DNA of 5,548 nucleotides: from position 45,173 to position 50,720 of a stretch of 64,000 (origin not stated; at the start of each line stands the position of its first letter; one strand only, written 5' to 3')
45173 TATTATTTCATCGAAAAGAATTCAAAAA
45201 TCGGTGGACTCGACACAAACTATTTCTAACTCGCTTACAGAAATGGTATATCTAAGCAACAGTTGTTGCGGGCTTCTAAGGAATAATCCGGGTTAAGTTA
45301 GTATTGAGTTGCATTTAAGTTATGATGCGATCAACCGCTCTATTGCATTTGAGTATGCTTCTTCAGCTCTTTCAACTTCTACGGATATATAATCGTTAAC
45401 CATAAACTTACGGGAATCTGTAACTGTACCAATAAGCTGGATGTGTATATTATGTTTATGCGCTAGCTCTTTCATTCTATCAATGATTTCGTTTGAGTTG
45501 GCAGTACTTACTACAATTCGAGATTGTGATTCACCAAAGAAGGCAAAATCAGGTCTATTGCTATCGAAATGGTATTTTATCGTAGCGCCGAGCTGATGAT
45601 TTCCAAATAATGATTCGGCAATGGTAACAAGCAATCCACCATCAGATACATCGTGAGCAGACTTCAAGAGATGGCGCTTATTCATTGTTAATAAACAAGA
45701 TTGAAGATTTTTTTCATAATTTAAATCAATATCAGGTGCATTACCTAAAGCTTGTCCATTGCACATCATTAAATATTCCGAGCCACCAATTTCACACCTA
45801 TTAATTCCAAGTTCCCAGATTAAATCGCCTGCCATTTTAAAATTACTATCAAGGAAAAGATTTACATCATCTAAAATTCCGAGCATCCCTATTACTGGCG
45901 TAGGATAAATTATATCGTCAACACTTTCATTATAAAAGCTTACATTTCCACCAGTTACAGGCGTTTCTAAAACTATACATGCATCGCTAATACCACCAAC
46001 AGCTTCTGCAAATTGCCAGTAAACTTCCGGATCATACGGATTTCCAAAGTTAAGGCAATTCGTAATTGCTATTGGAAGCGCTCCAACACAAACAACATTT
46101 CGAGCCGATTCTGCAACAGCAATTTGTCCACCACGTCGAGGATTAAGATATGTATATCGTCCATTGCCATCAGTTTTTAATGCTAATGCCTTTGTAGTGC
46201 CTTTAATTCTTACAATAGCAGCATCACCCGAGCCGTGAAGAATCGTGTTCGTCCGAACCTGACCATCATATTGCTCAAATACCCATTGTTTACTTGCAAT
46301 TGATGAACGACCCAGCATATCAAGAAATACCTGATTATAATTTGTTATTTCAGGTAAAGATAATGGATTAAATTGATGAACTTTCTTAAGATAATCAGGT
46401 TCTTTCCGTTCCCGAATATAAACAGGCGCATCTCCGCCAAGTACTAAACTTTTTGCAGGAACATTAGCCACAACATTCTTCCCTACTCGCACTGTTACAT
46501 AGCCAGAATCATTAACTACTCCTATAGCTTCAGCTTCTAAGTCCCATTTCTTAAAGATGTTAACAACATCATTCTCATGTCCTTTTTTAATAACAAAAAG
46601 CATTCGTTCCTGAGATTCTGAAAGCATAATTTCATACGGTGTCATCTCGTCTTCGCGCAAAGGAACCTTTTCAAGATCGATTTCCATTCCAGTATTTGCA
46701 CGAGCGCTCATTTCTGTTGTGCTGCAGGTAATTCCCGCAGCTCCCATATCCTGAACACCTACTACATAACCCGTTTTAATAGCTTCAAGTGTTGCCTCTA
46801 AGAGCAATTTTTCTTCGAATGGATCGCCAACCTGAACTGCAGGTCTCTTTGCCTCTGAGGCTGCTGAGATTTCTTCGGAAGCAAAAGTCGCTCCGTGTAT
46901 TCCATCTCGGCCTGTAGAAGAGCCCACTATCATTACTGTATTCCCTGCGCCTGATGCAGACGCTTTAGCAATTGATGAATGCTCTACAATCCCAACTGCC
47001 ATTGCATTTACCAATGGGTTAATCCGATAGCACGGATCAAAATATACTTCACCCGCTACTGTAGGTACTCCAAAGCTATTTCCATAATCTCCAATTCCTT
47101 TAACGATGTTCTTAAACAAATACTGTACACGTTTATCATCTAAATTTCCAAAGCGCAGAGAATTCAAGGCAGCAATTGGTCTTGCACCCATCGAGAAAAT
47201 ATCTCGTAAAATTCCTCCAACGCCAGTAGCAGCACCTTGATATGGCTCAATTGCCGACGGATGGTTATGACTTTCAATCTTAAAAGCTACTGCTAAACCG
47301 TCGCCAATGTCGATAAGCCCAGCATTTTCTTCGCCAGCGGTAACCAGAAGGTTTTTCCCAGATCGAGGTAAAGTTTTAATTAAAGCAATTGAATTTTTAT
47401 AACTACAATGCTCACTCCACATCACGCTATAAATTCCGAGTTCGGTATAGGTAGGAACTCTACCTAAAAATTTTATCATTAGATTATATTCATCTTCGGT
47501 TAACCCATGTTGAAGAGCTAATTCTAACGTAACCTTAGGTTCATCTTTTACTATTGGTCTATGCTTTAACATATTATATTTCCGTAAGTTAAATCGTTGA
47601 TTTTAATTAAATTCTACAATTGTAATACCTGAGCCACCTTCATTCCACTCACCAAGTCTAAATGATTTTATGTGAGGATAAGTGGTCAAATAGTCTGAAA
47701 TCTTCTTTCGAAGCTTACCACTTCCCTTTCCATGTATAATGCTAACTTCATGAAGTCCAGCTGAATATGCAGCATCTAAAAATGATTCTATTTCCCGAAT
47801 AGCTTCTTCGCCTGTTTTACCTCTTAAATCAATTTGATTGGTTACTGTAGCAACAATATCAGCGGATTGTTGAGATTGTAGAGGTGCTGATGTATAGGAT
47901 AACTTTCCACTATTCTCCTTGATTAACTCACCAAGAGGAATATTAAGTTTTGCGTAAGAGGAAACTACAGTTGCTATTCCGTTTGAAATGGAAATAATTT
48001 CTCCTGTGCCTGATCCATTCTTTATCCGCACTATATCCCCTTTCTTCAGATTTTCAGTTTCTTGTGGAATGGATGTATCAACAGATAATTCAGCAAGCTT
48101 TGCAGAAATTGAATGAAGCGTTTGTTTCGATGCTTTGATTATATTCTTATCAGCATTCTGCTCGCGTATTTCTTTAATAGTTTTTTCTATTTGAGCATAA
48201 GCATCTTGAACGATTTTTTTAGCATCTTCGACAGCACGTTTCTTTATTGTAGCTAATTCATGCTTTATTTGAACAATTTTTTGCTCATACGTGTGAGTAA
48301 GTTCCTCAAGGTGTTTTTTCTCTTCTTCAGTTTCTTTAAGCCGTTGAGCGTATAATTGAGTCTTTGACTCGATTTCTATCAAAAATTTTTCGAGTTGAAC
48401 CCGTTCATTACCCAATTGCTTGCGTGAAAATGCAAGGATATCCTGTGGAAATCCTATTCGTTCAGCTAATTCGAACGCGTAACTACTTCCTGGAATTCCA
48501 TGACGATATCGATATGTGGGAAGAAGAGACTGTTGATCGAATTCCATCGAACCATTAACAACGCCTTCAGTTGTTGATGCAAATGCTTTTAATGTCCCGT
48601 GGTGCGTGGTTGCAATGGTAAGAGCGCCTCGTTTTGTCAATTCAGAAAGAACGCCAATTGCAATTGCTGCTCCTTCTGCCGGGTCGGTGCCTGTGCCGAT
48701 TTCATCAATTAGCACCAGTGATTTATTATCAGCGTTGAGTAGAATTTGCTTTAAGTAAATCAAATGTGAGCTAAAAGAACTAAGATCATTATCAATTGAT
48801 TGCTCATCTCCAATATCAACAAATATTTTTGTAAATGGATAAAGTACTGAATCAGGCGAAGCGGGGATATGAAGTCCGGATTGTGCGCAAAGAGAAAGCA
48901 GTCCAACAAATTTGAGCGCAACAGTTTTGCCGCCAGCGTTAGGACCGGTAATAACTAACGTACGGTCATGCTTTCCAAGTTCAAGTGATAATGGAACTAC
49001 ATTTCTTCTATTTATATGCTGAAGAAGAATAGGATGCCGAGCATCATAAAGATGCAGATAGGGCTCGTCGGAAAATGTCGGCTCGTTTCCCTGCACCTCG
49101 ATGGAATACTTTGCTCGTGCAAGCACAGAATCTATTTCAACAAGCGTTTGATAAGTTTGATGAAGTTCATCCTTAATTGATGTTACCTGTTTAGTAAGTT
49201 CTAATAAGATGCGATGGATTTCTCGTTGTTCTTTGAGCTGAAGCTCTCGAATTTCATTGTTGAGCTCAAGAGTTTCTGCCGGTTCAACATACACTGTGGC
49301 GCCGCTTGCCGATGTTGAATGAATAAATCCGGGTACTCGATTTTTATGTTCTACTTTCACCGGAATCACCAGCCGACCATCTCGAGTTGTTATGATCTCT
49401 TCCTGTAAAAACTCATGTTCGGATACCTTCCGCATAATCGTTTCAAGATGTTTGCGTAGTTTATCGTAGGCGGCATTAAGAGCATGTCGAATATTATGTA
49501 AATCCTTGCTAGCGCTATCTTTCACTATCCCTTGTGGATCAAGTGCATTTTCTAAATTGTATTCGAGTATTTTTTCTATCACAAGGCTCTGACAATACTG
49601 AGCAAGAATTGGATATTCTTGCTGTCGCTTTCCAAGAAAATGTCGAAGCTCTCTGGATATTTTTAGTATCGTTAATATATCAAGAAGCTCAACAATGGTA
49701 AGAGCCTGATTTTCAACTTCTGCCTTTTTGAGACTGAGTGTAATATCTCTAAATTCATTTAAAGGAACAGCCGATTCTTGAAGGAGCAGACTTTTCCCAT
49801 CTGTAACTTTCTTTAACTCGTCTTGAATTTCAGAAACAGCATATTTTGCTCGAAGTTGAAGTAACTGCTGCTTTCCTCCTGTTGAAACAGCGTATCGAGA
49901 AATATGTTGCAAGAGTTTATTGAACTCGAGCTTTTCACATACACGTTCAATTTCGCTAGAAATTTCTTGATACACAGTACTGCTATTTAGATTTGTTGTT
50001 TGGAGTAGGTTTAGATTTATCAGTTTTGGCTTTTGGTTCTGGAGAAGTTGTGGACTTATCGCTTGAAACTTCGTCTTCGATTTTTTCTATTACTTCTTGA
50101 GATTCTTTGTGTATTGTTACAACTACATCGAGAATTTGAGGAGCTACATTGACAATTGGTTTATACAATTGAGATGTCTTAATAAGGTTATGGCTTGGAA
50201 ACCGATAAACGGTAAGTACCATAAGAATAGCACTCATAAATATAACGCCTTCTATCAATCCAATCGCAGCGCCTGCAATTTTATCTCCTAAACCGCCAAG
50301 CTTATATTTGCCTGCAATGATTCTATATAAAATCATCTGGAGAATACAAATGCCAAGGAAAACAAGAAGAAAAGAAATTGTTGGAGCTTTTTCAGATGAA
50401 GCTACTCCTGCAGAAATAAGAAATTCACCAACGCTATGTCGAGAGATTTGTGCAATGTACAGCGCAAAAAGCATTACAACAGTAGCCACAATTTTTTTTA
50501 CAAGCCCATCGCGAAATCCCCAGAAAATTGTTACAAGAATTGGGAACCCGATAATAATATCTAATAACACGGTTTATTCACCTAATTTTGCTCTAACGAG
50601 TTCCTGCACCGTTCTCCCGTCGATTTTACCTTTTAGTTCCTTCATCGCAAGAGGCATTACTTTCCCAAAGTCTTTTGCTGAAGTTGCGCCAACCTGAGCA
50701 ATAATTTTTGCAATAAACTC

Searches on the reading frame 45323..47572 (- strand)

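Call 58: search_protein_families(library=pfam, proteins=[window:45323-47572:-], max_evalue=0.000001)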
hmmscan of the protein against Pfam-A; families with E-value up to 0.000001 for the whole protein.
window:45323-47572:- (750 aa): 3 families
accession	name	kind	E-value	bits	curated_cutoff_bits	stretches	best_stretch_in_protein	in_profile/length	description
PF00586.29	AIRS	-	8e-58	194.2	24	2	82-196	2-112/112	AIR synthase related protein, N-terminal domain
PF02769.27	AIRS_C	-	4.5e-53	180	23.1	2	209-363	2-155/156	AIR synthase related protein, C-terminal domain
PF18072.6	FGAR-AT_linker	-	3.7e-15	56.6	26.6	1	19-59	7-50/50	Formylglycinamide ribonucleotide amidotransferase linker domain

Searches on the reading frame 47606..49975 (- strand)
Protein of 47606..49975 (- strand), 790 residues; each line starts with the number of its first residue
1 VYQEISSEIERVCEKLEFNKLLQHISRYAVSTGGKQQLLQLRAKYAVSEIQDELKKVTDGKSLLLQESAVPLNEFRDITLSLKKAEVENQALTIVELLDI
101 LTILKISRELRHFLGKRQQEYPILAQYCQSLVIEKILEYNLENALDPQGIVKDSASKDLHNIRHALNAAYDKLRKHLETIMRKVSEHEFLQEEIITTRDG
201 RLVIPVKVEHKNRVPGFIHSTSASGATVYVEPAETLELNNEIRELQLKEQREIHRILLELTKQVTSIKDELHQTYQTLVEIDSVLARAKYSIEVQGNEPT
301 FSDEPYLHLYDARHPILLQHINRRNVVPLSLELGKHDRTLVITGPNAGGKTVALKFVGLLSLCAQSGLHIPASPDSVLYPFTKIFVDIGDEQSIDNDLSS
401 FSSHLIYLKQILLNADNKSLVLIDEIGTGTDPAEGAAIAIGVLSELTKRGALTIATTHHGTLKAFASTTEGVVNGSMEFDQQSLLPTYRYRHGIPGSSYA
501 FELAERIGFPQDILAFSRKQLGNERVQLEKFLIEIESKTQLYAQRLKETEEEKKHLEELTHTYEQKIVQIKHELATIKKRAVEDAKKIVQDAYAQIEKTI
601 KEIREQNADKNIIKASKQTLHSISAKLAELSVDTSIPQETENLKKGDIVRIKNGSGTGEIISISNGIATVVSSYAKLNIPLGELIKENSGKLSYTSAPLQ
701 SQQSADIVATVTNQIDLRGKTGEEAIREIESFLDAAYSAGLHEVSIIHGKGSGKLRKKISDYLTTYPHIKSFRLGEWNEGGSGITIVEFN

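Call 58: search_protein_families(library=pfam, proteins=[window:47606-49975:-], max_evalue=0.000001)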
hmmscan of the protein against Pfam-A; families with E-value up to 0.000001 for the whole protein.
window:47606-49975:- (790 aa): 2 families
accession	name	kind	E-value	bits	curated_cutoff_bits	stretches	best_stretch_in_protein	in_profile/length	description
PF00488.27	MutS_V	-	1.9e-31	110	30.2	1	340-520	1-183/188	MutS domain V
PF01713.27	Smr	-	4.1e-26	91.4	25.7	1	715-789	1-76/77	Smr domain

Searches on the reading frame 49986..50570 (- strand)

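Call 58: search_protein_families(library=pfam, proteins=[window:49986-50570:-], max_evalue=0.000001)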
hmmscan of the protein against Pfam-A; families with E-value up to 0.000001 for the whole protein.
window:49986-50570:- (195 aa): 1 family
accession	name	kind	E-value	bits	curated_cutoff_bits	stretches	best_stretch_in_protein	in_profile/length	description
PF02674.22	Colicin_V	-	2.4e-19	70.2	29.3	1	3-144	1-144/144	Colicin V production protein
